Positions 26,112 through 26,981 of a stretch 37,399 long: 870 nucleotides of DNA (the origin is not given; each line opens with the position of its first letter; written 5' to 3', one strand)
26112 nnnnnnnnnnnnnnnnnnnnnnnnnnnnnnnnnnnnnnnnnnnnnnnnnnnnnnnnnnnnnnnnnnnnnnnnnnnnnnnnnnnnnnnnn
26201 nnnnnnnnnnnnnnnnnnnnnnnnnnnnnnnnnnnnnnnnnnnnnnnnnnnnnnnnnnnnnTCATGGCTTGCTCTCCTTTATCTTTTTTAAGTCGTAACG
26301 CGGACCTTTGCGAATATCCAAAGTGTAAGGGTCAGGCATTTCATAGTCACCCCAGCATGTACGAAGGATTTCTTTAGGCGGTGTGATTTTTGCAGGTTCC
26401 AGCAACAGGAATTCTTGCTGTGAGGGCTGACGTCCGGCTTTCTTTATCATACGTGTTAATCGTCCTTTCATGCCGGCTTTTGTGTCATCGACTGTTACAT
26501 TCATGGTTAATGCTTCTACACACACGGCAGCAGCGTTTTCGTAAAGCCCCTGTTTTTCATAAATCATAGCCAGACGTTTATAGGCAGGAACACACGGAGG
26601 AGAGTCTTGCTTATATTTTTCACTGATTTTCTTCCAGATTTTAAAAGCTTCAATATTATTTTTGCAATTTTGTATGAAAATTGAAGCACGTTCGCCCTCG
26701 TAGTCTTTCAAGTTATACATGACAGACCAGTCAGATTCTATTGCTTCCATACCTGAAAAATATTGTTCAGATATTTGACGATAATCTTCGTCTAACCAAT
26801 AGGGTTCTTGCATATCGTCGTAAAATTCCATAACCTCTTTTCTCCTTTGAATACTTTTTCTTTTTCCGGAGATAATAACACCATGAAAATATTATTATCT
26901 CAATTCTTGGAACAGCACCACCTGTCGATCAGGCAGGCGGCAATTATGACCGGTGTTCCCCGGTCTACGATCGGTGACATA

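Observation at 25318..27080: AT-rich XRE / TPR-like / YbjQ-fusion cassette between integrase and CI repressor: candidate uncharacterised prophage defence or exclusion module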

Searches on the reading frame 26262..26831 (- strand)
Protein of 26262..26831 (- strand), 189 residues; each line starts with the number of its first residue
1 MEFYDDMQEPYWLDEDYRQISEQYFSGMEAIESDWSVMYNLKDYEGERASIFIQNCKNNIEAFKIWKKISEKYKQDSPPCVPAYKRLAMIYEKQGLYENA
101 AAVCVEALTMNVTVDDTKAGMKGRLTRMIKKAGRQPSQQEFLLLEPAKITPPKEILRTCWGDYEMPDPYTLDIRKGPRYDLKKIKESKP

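Call 3: search_protein_families(library=pfam, proteins=[window:26262-26831:-], max_evalue=1)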
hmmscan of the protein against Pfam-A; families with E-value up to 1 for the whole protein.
window:26262-26831:- (189 aa): 7 families
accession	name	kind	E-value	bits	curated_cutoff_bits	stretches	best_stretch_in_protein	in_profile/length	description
PF00515.34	TPR_1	-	3.9e-05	23.7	27.8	1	82-111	2-31/34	Tetratricopeptide repeat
PF13176.12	TPR_7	-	0.0023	18.3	27.9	1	83-111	1-29/36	Tetratricopeptide repeat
PF07719.23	TPR_2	-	0.0031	18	27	1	83-110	3-30/34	Tetratricopeptide repeat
PF13181.12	TPR_8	-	0.0032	18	25.7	1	83-111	3-31/34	Tetratricopeptide repeat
PF10558.14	MTP18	-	0.13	12.7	25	1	54-133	67-147/171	Mitochondrial 18 KDa protein (MTP18)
PF13428.12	TPR_14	-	0.19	13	23.5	1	83-109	3-29/44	Tetratricopeptide repeat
PF13374.12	TPR_10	-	0.24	11.9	27.5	1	86-111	7-32/42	Tetratricopeptide repeat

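Call 4: search_protein_families(library=padloc, proteins=[window:26262-26831:-], max_evalue=1)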
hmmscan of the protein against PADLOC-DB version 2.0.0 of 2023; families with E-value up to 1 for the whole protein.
window:26262-26831:- (189 aa): 0 families

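Call 5: search_protein_families(library=phrogs, proteins=[window:26262-26831:-], max_evalue=1)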
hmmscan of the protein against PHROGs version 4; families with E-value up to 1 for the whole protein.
window:26262-26831:- (189 aa): 3 families
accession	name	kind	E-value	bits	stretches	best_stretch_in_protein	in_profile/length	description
phrog_994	-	unknown function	0.012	17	1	86-139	5-57/93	-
phrog_21466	-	unknown function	0.23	12.5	0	57-73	27-43/50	-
phrog_10396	-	transcription regulation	0.37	11.4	1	86-111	5-30/69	transcriptional activator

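Call 8: find_homologous_proteins(query=window:26262-26831:-)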
Query window:26262-26831:- (189 aa): 18 proteins with E <= 0.001 among 37 candidates.
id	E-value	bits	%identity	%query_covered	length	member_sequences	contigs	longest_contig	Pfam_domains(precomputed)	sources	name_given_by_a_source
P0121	9.8e-122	422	98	100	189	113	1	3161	-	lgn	-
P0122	1.6e-98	346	98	83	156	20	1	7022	PF00515.35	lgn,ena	-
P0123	8.9e-87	308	98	74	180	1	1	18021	-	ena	-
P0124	1.0e-77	278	88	80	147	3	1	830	-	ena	-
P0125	1.8e-47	180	57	74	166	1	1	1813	-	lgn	-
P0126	6.6e-46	174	60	71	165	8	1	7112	-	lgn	-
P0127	1.8e-45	173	60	71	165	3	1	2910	-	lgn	-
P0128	1.7e-43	167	58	70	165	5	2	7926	-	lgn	-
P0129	1.0e-33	135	52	68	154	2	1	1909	-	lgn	-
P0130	7.9e-26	109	47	65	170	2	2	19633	PF14559.13,PF00515.35,PF13176.13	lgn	-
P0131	2.8e-25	107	41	70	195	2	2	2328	-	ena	-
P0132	7.2e-24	103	43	66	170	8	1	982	PF00515.35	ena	-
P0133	5.0e-23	100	42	68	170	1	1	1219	PF00515.35,PF13176.13,PF07719.24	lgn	-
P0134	2.4e-22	98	44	67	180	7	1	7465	PF00515.35,PF13176.13,PF07719.24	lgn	-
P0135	5.9e-22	96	43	59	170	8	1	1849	PF00515.35,PF13176.13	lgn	-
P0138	3.4e-13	68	97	18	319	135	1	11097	-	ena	-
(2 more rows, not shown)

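Call 15: find_encoding_contigs(protein=P0130, flank=8000, max_places=4)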
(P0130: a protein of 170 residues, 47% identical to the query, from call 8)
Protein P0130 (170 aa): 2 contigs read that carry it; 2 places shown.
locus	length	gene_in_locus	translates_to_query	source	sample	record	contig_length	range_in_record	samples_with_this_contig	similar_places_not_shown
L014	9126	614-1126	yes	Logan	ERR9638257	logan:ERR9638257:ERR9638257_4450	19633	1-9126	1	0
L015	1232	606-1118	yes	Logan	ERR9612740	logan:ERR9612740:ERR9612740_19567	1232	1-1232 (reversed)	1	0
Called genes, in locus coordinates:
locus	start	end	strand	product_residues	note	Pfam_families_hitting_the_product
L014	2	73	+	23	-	?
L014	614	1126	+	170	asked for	PF13176:TPR_7 (faint), PF14559:TPR_19 (faint), PF00515:TPR_1 (weak)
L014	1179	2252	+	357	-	PF14659:Phage_int_SAM_3 (weak), PF22022:Phage_int_M (weak), PF00589:Phage_integrase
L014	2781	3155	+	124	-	PF01042:Ribonuc_L-PSP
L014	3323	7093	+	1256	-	PF21445:ADDB_N, PF12705:PDDEXK_1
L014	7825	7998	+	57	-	-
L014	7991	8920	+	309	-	-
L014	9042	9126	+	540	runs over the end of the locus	PF00041:fn3 (faint)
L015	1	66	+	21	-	?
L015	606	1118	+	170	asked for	PF13176:TPR_7 (faint), PF14559:TPR_19 (faint), PF00515:TPR_1 (weak)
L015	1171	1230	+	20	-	?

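Call 16: find_encoding_contigs(protein=P0128, flank=8000, max_places=4)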
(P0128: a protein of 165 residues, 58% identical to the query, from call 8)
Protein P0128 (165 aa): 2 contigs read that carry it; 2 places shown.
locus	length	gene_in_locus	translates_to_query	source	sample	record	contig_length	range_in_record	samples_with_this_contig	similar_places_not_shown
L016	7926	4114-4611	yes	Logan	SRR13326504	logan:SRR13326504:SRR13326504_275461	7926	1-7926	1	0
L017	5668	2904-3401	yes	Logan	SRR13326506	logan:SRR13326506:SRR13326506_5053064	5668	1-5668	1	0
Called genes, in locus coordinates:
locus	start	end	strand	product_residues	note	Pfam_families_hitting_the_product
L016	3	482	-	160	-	?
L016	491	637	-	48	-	-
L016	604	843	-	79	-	-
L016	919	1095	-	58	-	-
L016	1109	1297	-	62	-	-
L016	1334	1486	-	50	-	-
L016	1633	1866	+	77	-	PF09954:DUF2188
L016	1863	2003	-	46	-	-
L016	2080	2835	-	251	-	PF08346:AntA, PF03374:ANT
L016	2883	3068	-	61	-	PF12844:HTH_19, PF07022:Phage_CI_repr (weak), PF01381:HTH_3, PF13443:HTH_26, PF13560:HTH_31 (weak)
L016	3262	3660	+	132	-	PF12844:HTH_19, PF01381:HTH_3, PF07022:Phage_CI_repr (weak), PF13443:HTH_26 (weak)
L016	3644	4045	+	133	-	-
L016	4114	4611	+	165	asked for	-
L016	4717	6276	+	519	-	PF10544:T5orf172, PF13455:MUG113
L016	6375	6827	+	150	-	PF18181:SLATT_1, PF14015:DUF4231, PF18184:SLATT_3 (weak)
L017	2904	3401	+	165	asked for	-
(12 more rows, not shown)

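Call 19: find_encoding_contigs(protein=P0138, flank=8000, max_places=4)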
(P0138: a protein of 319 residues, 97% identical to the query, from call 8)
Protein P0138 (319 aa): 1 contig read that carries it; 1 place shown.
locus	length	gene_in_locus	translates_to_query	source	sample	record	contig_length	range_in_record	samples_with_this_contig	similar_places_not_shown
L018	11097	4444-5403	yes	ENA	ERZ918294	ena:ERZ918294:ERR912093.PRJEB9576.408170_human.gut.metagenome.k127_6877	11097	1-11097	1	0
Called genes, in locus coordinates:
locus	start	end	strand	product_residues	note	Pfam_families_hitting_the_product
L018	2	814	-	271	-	?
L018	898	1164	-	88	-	-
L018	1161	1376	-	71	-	-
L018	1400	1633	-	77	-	-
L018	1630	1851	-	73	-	-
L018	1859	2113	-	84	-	PF13443:HTH_26 (weak)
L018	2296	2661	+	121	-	PF10711:DUF2513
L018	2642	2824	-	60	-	-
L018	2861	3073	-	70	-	PF02954:HTH_8 (faint), PF01381:HTH_3 (weak), PF02796:HTH_7 (weak)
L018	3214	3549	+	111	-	PF12844:HTH_19, PF13443:HTH_26 (weak), PF13560:HTH_31, PF01381:HTH_3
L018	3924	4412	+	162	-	-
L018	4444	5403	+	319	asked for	-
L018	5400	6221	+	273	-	-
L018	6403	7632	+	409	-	PF00589:Phage_integrase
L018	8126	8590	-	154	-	PF01668:SmpB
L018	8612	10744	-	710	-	PF08206:OB_RNB, PF17876:CSD2, PF00773:RNB, PF00575:S1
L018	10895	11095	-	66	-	?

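Call 51: predict_structure(alignment_id=A3)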
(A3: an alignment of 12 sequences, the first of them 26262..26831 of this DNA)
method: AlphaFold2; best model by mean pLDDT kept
length: 189 residues; sequences in the alignment: 12
mean_pLDDT: 79.7   pTM: 0.68
mean pLDDT of the five models: 79.7, 79.4, 78.1, 76.7, 76.3
residues with pLDDT >= 90: 107; 70-90: 28; 50-70: 15; < 50: 39
segments of 3 or more residues with pLDDT < 50: 1-5, 148-153, 155-180
pLDDT, mean of each block of 10 residues (from residue 1): 55 90 94 95 96 98 94 84 95 97 95 78 94 94 68 45 46 44 51
secondary structure, 60 per line:
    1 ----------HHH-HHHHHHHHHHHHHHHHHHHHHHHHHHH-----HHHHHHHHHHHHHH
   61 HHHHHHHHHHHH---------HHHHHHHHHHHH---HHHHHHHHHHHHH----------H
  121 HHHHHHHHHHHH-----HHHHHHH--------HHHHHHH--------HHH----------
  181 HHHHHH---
elements in order: H15-41 H47-72 H82-93 H97-109 H120-132 H138-144 H153-159 H181-186
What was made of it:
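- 26262..26831 (-): TPR-like ORF (189 aa), a chimeric passenger insert. The core is aa 1-147 (nt 26391-26831). Its tail (aa 153-186) derives from an unrelated gene. Tail pLDDT is below 50 (call 51).
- On TPR repeat proteins: AF2 shows an all-helical repeat with pLDDT above 90 over aa 10-145 (call 51).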

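Call 52: search_protein_representatives(alignment_id=A3)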
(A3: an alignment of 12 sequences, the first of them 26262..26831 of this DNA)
Query: 12 sequences, 167 profile positions. Proteins with E-value up to 0.001 (for the whole library): 2658; up to 1e-10: 625; up to 1e-30: 90. The best 150 are listed.
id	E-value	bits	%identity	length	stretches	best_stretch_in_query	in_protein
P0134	6.0e-62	224.7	-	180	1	3-167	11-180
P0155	5.5e-61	221.6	-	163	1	1-167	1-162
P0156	6.5e-61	221.3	-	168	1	1-166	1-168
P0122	1.6e-54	200.6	-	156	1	50-167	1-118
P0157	1.0e-52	194.6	-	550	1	21-167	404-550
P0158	3.3e-52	193.0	-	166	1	1-166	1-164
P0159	6.1e-51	188.9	-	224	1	10-166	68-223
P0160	2.5e-50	186.9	-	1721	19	85-131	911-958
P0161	2.7e-49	183.5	-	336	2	36-159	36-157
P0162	3.4e-49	183.2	-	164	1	1-167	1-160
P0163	2.6e-47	177.0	-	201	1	8-167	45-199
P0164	7.1e-47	175.6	-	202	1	25-167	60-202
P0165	6.2e-46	172.6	-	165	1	13-155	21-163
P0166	8.3e-46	172.2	-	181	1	18-165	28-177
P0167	1.0e-45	171.9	-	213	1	11-166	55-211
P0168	4.0e-45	170.0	-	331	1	21-165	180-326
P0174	5.1e-43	163.1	-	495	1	15-166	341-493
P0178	2.0e-41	157.9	-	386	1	15-167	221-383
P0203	4.0e-36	140.7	-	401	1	19-167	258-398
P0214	2.8e-34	134.7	-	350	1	27-167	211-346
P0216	7.4e-34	133.3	-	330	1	18-162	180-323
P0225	5.5e-33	130.5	-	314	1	13-165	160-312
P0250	6.6e-30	120.4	-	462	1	5-166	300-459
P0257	8.1e-29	116.9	-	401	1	1-167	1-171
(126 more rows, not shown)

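Call 53: search_protein_families(library=pfam, proteins=[P0157, P0174, P0178, P0203, P0250, P0168, P0214, P0216, P0225, P0257], max_evalue=0.01)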
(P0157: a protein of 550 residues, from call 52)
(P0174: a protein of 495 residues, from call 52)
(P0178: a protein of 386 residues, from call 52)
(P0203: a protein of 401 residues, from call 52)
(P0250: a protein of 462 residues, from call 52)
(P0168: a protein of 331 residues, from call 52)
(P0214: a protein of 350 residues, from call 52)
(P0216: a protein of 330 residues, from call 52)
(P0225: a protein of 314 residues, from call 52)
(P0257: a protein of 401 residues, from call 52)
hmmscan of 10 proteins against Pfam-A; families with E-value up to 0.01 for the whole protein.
P0157 (550 aa): 5 families
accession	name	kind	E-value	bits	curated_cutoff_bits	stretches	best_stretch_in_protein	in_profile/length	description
PF13208.11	TerB_N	-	2.8e-08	34.2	25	1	69-184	29-157/207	TerB N-terminal domain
PF00515.34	TPR_1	-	3.2e-05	24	27.8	1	487-516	2-31/34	Tetratricopeptide repeat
PF13176.12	TPR_7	-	0.00014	22.1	27.9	1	488-513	1-26/36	Tetratricopeptide repeat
PF07719.23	TPR_2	-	0.0011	19.4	27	1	488-514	3-29/34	Tetratricopeptide repeat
PF13181.12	TPR_8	-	0.0073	16.8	25.7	1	488-516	3-31/34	Tetratricopeptide repeat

P0174 (495 aa): 2 families
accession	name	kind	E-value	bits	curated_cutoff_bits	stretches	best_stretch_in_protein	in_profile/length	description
PF13208.11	TerB_N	-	3.8e-07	30.5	25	1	77-151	27-102/207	TerB N-terminal domain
PF00515.34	TPR_1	-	0.0014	18.8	27.8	1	431-458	2-29/34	Tetratricopeptide repeat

P0178 (386 aa): 8 families
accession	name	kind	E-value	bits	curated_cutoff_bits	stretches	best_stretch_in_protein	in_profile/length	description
PF00515.34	TPR_1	-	4e-05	23.7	27.8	1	320-347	2-29/34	Tetratricopeptide repeat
PF13181.12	TPR_8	-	0.00025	21.4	25.7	1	320-347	2-29/34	Tetratricopeptide repeat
PF07719.23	TPR_2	-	0.00026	21.3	27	1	321-347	3-29/34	Tetratricopeptide repeat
PF06011.17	TRP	-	0.0016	17.8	28.5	1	38-111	187-259/426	Transient receptor potential (TRP) ion channel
PF13176.12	TPR_7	-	0.0043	17.5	27.9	0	321-347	1-29/36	Tetratricopeptide repeat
PF13431.12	TPR_17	-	0.0072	17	24.4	0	316-339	10-33/34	Tetratricopeptide repeat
PF04135.18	Nop10p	-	0.0076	16.7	27.2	1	2-29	4-31/52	Nucleolar RNA-binding protein, Nop10p family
PF13374.12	TPR_10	-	0.0091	16.4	27.5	0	322-347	5-30/42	Tetratricopeptide repeat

P0203 (401 aa): 5 families
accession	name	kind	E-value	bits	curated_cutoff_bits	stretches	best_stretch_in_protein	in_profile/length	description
PF14020.11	DUF4236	-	3.4e-20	72.7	27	1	3-56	1-54/55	Protein of unknown function (DUF4236)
PF00515.34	TPR_1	-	0.00067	19.8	27.8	1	343-367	3-27/34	Tetratricopeptide repeat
PF13181.12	TPR_8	-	0.0016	18.9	25.7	0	346-369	6-29/34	Tetratricopeptide repeat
PF07719.23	TPR_2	-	0.003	18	27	0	343-368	3-28/34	Tetratricopeptide repeat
PF13176.12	TPR_7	-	0.0047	17.4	27.9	0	344-366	2-24/36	Tetratricopeptide repeat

P0250 (462 aa): 2 families
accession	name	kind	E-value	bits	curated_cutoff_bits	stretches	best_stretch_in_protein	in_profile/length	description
PF00515.34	TPR_1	-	8.5e-05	22.6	27.8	1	400-427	1-28/34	Tetratricopeptide repeat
PF13176.12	TPR_7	-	0.0017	18.7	27.9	1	402-427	1-26/36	Tetratricopeptide repeat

P0168 (331 aa): 5 families
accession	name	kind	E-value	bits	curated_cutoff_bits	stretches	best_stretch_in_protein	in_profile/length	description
PF14020.11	DUF4236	-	1.4e-16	61.1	27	1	3-57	1-55/55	Protein of unknown function (DUF4236)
PF00515.34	TPR_1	-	2.5e-05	24.3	27.8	1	265-292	2-29/34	Tetratricopeptide repeat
PF13181.12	TPR_8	-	0.00029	21.2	25.7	1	265-292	2-29/34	Tetratricopeptide repeat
PF07719.23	TPR_2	-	0.00047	20.5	27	1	266-292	3-29/34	Tetratricopeptide repeat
PF13176.12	TPR_7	-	0.0021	18.4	27.9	1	266-293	1-27/36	Tetratricopeptide repeat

P0214 (350 aa): 3 families
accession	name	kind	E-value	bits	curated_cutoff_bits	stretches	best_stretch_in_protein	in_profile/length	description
PF00515.34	TPR_1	-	0.00045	20.4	27.8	1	289-310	3-24/34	Tetratricopeptide repeat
PF13176.12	TPR_7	-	0.0013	19.1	27.9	1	289-313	1-27/36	Tetratricopeptide repeat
PF07719.23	TPR_2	-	0.0061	17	27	0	290-314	4-28/34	Tetratricopeptide repeat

P0216 (330 aa): 0 families

P0225 (314 aa): 6 families
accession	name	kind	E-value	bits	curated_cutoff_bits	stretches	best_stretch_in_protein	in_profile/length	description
PF14020.11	DUF4236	-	3e-22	79.3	27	1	3-57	1-55/55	Protein of unknown function (DUF4236)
PF00515.34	TPR_1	-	2.5e-05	24.4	27.8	1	258-282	5-29/34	Tetratricopeptide repeat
PF13176.12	TPR_7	-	0.0002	21.6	27.9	1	256-282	1-29/36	Tetratricopeptide repeat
PF07719.23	TPR_2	-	0.0015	18.9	27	0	256-282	3-29/34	Tetratricopeptide repeat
PF20990.2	DUF2207_C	-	0.0016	18.6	33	1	62-150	99-185/247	Predicted membrane protein (DUF2207) C-terminal domain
PF13431.12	TPR_17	-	0.0049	17.5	24.4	0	251-274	10-33/34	Tetratricopeptide repeat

P0257 (401 aa): 0 families

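Call 55: fold_search(model_id=the predicted structure, library=pdb)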
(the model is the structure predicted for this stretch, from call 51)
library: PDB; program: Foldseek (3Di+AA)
matches with E <= 10: 759; with E <= 0.001: 0
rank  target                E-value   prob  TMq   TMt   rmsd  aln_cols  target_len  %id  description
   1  6fdp_MODEL_1_A        6.3e-02  1.00  0.38  0.57   7.2       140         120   16  NMR structure of the second TPR domain of the human RPAP3 protein in complex with HSP90 peptide DTSRMEEVD (released 2018-08-01)
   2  5l0y_A                6.3e-02  0.95  0.36  0.42  14.5       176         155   13  Crystal Structure of a Sec72-ssa1 c-terminal peptide fusion protein (released 2017-03-22)
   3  5hrz                  8.6e-02  0.85  0.24  0.36  11.1       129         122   23  Computationally Designed Trimer 1na0C3_3 (released 2017-04-12)
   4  4ozs                  9.6e-02  0.57  0.21  0.23  14.5       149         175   19  RNA binding protein (released 2015-04-22)
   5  3kd7_B                1.0e-01  1.00  0.38  0.64   4.3       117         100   20  Designed TPR module (CTPR390) in complex with its peptide-ligand (Hsp90 peptide) (released 2010-02-02)
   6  8fwd_1                1.0e-01  0.75  0.24  0.31  12.2       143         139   17  Fast and versatile sequence- independent protein docking for nanomaterials design using RPXDock (released 2023-05-10)
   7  3kd7_A                1.1e-01  1.00  0.38  0.63   4.1       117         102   20  Designed TPR module (CTPR390) in complex with its peptide-ligand (Hsp90 peptide) (released 2010-02-02)
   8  6i57_MODEL_1_A        1.4e-01  0.95  0.32  0.46  10.3       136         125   18  NMR structure of the third TPR domain of the human SPAG1 protein (released 2019-06-05)
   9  9eo1_A                1.5e-01  1.00  0.48  0.17   3.9       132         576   17  Cryo_EM structure of human FAN1 in complex with 5' flap DNA substrate (released 2025-01-29)
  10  8chy                  1.5e-01  0.66  0.25  0.18  13.6       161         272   19  Crystal structure of an 8-repeat consensus TPR superhelix with Zinc. (released 2024-02-21)
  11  1p5q_A                1.6e-01  0.91  0.41  0.29  18.4       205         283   10  Crystal Structure of FKBP52 C-terminal Domain (released 2004-06-22)
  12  1elr_A                1.7e-01  0.99  0.39  0.54   5.5       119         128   19  Crystal structure of the TPR2A domain of HOP in complex with the HSP90 peptide MEEVD (released 2000-04-26)
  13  4r8a_A                1.7e-01  0.72  0.25  0.11  12.0       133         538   18  Crystal structure of paFAN1 - 5' flap DNA complex (released 2014-10-29)
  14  8cqp_C                1.7e-01  0.66  0.25  0.33  10.2       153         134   20  Crystal structure of an 8-repeat consensus TPR superhelix with Calcium (low concentration) (released 2024-03-27)
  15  9qhb                  1.7e-01  0.57  0.25  0.18  13.8       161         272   18  Crystal structure of 16-repeat CTPR protein with eliminated coordination sites (released 2025-10-22)
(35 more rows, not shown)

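Call 67: find_encoding_contigs(protein=P0134, flank=6000, max_places=3)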
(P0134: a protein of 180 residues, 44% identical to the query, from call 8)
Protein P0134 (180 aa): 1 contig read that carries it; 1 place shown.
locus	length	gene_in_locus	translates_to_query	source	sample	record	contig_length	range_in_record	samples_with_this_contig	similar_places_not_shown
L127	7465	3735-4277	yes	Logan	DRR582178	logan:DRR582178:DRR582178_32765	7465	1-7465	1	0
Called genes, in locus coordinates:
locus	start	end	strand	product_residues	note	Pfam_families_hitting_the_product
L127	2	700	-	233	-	?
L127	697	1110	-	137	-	-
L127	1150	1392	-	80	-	-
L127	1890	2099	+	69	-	-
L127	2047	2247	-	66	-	-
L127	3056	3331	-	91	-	-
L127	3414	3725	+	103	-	PF12844:HTH_19 (weak), PF01381:HTH_3, PF13443:HTH_26 (weak)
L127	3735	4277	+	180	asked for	PF00515:TPR_1 (weak), PF07719:TPR_2 (weak), PF13176:TPR_7 (faint)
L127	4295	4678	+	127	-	PF06114:Peptidase_M78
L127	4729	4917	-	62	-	-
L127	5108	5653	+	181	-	-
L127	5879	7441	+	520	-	PF00239:Resolvase, PF07508:Recombinase, PF13408:Zn_ribbon_recom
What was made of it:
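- Closest known: ImmR-ImmA-integrase lysogeny operons of Firmicutes elements. Same: TPR-like homologues lie beside Peptidase_M78 genes (call 67).
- In L127 the TPR-like gene lies between an HTH_3 repressor and a Peptidase_M78 gene (call 67).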

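Call 68: find_encoding_contigs(protein=P0126, flank=6000, max_places=3)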
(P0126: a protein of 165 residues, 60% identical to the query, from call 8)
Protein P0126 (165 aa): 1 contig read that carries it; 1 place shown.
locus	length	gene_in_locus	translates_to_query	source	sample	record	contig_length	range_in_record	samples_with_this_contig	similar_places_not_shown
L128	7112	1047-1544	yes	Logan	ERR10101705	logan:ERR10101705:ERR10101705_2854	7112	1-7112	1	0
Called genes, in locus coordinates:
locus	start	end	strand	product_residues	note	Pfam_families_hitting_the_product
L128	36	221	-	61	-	PF12844:HTH_19, PF01381:HTH_3, PF13443:HTH_26 (weak)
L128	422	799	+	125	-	PF01381:HTH_3, PF12844:HTH_19, PF13384:HTH_23 (faint), PF13443:HTH_26, PF13560:HTH_31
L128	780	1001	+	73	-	-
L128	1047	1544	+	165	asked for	-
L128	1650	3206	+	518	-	PF10544:T5orf172, PF13455:MUG113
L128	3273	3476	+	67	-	-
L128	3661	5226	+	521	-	PF00239:Resolvase, PF07508:Recombinase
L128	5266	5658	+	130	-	PF05067:Mn_catalase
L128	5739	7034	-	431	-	PF00089:Trypsin, PF13365:Trypsin_2, PF00595:PDZ, PF13180:PDZ_2, PF17820:PDZ_6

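Call 72: search_dna_similar(query=window:26262-26831:-, collection=phages, mode=protein, max_evalue=0.001, max_rows=25)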
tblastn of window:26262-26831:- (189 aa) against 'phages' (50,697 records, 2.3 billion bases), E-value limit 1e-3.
No match.

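Call 73: search_protein_families(library=ncbifam, proteins=[window:26262-26831:-, P0138, L018:5400-6218:+], max_evalue=0.01)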
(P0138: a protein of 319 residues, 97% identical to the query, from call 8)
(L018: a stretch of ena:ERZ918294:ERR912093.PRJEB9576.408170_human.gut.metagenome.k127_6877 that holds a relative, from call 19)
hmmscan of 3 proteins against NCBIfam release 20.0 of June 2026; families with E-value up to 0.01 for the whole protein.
window:26262-26831:- (189 aa): 0 families

P0138 (319 aa): 0 families

L018:5400-6218:+ (273 aa): 0 families
